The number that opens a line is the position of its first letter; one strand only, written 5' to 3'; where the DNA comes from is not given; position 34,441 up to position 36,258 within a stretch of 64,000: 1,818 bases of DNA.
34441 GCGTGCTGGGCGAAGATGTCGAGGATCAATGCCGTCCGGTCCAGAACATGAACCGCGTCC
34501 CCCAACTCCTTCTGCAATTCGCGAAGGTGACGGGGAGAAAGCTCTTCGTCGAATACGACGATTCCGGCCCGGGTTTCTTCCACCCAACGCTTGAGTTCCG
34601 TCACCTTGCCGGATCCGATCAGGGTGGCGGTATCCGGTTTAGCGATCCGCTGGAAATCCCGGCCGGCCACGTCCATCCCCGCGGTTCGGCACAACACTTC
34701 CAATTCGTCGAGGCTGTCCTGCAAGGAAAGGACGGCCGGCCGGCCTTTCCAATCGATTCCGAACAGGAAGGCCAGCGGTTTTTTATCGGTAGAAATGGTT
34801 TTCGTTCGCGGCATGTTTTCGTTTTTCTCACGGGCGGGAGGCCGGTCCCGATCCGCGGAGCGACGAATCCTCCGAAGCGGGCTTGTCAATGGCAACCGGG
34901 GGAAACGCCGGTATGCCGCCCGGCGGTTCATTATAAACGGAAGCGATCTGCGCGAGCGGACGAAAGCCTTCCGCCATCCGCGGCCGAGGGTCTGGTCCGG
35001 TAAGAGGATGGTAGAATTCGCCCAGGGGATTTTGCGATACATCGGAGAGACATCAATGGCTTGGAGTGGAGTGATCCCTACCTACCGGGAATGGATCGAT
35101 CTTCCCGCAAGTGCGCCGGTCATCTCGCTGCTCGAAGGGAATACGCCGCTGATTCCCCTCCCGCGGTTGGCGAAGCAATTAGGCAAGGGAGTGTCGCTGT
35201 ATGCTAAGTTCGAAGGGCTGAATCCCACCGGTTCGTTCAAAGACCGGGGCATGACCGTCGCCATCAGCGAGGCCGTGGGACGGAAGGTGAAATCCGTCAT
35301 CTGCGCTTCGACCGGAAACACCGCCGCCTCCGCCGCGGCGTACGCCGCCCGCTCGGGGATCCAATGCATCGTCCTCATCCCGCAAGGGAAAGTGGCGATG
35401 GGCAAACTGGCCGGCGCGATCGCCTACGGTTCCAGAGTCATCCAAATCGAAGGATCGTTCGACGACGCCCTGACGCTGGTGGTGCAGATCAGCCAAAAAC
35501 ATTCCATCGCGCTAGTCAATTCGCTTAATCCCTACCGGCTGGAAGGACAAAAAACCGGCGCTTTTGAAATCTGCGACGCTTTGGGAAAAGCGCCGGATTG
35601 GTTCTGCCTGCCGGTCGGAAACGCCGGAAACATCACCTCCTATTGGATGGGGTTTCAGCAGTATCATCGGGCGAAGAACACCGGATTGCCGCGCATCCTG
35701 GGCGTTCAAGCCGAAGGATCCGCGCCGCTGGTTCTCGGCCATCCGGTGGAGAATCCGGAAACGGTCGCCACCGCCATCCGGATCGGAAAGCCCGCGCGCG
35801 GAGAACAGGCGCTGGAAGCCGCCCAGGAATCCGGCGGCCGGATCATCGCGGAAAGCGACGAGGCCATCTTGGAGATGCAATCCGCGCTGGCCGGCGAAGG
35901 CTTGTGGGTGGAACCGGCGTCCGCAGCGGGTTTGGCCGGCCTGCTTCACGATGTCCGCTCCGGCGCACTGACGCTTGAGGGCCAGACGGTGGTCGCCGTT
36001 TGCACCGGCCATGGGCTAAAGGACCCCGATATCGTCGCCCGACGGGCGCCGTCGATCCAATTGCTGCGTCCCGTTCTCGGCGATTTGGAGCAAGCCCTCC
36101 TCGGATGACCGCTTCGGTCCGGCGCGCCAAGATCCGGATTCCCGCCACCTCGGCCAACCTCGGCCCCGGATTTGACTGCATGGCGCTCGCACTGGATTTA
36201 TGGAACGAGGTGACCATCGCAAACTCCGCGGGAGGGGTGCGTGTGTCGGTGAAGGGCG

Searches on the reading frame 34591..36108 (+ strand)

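Call 19: search_protein_families(library=pfam, proteins=[window:34591-36108:+], max_evalue=0.0001)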
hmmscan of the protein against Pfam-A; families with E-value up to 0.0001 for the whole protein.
window:34591-36108:+ (505 aa): 1 family
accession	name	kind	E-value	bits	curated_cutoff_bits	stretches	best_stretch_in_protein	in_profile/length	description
PF00291.31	PALP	-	3.2e-74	250.3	35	1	178-473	1-295/295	Pyridoxal-phosphate dependent enzyme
